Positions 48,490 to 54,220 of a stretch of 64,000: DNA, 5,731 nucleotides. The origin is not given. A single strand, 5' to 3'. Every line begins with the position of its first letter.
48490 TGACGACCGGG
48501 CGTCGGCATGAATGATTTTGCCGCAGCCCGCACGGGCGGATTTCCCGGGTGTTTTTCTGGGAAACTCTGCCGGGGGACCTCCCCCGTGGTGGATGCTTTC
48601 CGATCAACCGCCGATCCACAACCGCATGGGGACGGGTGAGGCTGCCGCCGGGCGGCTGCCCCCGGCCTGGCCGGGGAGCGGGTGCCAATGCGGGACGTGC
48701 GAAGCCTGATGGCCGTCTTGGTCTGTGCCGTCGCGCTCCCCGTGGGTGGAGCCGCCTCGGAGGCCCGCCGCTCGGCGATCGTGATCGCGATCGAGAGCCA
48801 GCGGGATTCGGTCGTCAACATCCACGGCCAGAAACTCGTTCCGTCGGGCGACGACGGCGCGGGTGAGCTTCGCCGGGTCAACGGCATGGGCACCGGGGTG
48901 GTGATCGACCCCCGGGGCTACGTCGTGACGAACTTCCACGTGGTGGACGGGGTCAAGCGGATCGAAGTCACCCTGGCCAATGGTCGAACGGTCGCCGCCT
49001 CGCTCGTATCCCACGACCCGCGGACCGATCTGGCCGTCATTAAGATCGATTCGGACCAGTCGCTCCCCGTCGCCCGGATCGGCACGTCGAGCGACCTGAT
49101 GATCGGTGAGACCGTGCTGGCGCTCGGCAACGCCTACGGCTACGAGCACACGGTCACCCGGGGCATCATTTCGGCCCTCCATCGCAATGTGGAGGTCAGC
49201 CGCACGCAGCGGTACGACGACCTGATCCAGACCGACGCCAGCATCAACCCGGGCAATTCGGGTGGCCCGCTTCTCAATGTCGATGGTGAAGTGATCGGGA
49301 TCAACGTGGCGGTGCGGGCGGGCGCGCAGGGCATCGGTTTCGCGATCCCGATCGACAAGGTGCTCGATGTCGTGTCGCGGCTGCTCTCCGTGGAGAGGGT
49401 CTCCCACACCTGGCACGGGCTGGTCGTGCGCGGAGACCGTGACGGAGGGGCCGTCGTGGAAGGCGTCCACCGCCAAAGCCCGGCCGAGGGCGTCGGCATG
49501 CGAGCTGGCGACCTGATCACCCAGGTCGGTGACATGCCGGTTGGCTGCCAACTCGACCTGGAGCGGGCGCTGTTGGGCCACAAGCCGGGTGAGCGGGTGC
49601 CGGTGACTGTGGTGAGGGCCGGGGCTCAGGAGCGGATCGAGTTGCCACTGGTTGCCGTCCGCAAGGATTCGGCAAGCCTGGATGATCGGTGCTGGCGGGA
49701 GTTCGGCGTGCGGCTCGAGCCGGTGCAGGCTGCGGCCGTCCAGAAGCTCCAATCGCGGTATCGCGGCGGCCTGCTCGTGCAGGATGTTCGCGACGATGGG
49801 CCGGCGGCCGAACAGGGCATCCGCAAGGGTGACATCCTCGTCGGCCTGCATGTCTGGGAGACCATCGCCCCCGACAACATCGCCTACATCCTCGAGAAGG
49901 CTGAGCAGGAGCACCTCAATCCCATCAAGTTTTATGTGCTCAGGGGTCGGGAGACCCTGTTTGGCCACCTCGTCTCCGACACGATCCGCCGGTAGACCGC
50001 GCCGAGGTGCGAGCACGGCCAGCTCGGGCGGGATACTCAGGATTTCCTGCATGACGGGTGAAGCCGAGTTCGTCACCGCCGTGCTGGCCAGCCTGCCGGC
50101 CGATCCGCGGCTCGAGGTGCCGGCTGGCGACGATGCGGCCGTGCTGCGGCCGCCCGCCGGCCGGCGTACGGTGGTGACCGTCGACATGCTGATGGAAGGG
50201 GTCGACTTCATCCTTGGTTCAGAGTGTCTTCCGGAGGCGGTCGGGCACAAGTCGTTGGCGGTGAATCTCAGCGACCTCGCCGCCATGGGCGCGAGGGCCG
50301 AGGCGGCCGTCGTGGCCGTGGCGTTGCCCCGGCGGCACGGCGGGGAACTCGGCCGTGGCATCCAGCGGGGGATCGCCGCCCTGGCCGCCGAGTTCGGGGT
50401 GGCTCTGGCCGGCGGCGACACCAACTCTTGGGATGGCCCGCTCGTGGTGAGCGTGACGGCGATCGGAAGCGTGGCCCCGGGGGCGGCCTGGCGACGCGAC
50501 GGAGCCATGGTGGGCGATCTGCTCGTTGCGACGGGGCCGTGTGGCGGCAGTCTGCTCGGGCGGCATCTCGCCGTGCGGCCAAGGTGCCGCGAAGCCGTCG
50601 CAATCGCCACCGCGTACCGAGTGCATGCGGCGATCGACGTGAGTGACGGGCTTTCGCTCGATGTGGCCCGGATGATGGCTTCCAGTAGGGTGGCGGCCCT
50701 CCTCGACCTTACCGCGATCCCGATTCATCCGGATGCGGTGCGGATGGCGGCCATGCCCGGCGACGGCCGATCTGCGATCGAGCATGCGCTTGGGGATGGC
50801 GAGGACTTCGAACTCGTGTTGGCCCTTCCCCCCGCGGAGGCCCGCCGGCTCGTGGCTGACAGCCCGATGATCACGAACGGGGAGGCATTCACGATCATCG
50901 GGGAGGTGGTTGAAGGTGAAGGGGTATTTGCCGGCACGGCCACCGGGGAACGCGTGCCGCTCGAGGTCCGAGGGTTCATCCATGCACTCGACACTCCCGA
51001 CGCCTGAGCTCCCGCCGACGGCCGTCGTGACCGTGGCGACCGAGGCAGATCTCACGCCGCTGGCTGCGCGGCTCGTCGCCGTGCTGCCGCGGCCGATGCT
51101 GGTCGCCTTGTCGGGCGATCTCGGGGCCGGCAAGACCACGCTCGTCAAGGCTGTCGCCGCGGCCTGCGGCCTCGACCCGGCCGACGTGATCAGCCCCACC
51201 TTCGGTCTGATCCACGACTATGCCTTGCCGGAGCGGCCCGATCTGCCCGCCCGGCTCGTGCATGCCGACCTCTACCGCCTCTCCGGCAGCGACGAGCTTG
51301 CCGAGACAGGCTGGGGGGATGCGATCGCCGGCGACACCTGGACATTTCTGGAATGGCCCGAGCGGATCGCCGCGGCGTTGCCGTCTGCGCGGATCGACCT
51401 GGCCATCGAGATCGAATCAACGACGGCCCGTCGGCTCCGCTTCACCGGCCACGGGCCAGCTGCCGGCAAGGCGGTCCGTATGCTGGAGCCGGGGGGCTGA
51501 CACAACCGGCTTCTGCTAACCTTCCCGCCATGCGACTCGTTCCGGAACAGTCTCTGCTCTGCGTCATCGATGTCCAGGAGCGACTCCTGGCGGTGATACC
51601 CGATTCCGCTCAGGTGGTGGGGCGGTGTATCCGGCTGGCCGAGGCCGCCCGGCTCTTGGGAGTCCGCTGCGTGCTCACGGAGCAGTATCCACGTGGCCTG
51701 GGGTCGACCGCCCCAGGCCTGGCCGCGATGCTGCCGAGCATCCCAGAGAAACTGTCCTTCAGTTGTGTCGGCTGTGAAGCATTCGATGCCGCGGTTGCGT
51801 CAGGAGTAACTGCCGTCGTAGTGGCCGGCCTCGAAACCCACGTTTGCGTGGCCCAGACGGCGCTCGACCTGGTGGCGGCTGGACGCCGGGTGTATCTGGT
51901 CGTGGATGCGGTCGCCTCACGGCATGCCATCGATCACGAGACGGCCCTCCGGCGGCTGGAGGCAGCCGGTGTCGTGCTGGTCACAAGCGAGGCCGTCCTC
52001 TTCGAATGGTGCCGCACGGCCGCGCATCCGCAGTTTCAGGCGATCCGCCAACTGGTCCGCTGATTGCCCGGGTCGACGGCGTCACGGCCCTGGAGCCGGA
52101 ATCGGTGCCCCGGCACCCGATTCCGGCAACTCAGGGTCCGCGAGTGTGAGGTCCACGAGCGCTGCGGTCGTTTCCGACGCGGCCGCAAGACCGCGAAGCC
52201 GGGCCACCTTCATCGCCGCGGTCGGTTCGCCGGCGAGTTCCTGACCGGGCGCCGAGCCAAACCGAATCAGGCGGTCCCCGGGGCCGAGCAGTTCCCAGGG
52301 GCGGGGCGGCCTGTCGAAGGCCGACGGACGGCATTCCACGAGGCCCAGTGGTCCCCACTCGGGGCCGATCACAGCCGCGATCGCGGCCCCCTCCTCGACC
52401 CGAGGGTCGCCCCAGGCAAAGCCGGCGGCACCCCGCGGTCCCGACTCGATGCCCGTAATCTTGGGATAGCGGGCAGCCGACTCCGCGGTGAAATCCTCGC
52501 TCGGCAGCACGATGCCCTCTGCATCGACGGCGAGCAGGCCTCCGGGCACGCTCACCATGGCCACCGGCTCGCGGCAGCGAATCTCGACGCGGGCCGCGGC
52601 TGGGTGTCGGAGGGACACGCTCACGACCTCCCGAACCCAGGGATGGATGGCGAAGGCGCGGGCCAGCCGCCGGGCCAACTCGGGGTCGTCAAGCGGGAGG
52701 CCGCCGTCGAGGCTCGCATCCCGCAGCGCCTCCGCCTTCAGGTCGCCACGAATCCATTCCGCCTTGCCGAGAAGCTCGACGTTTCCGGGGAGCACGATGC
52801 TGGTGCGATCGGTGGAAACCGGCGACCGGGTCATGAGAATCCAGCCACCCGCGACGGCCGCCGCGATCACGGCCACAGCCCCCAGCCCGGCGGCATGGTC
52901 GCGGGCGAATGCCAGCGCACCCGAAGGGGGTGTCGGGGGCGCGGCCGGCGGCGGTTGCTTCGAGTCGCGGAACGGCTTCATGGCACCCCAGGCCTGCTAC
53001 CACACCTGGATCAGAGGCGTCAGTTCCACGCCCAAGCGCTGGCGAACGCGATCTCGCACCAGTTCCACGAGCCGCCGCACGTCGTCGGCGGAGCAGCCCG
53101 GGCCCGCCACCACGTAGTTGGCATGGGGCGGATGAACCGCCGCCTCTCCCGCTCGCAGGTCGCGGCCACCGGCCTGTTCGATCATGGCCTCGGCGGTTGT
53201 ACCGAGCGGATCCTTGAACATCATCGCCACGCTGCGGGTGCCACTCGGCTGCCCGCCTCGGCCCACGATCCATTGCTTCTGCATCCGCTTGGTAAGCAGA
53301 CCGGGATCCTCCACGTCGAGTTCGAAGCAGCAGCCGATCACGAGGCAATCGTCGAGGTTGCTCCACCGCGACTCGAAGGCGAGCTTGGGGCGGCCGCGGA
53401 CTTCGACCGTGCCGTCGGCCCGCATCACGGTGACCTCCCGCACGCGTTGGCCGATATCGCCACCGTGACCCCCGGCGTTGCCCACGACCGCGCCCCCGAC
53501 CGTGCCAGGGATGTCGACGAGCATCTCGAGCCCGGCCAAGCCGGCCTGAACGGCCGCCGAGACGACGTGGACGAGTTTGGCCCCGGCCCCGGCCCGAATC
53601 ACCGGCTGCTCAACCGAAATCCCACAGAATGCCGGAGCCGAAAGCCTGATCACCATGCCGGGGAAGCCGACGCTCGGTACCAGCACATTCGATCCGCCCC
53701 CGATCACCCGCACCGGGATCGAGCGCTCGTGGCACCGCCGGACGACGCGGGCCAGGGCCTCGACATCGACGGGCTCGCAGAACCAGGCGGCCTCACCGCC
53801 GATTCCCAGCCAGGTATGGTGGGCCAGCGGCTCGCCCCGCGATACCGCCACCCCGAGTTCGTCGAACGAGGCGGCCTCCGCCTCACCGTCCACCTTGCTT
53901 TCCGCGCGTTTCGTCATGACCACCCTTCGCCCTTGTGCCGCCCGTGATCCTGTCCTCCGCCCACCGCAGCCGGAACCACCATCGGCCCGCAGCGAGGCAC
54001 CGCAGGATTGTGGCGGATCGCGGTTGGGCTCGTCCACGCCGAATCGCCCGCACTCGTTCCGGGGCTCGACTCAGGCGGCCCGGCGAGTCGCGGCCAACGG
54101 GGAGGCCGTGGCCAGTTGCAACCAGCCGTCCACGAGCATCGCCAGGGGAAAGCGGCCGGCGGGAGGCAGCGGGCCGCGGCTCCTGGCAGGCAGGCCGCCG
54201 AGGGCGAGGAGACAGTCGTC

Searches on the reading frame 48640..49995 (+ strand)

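Call 24: search_protein_families(library=pfam, proteins=[window:48640-49995:+], max_evalue=0.001)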
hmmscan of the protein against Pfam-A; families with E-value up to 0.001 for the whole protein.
window:48640-49995:+ (451 aa): 7 families
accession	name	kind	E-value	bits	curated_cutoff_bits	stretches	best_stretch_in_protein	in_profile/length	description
PF13365.12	Trypsin_2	-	2.1e-36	126.2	27.6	1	84-221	1-144/144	Trypsin-like peptidase domain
PF13180.12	PDZ_2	-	1.4e-20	73.8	27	2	264-336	8-79/80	PDZ domain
PF00089.32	Trypsin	-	1.3e-19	71.4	20.6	1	83-245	26-220/220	Trypsin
PF17820.7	PDZ_6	-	4.5e-11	42.8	27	1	272-326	1-54/54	PDZ domain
PF00595.29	PDZ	-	7.8e-10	39.4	23.2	1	249-302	2-58/81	PDZ domain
PF10459.15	Peptidase_S46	-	0.00031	20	22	0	199-222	627-650/698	Peptidase S46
PF14685.13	PDZ_Tricorn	-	0.00077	19.9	25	0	282-332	35-84/88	Tricorn protease PDZ domain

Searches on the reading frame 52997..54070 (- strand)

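Call 83: search_protein_families(library=pfam, proteins=[window:52997-54070:-], max_evalue=0.0001)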
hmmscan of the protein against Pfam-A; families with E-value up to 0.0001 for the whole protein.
window:52997-54070:- (357 aa): 2 families
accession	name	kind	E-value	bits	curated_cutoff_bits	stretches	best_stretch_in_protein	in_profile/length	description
PF01565.28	FAD_binding_4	-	1.2e-23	83.8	26.4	1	97-222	4-135/139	FAD binding domain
PF02873.21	MurB_C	-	1.1e-17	64.5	27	1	262-354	5-96/99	UDP-N-acetylenolpyruvoylglucosamine reductase, C-terminal domain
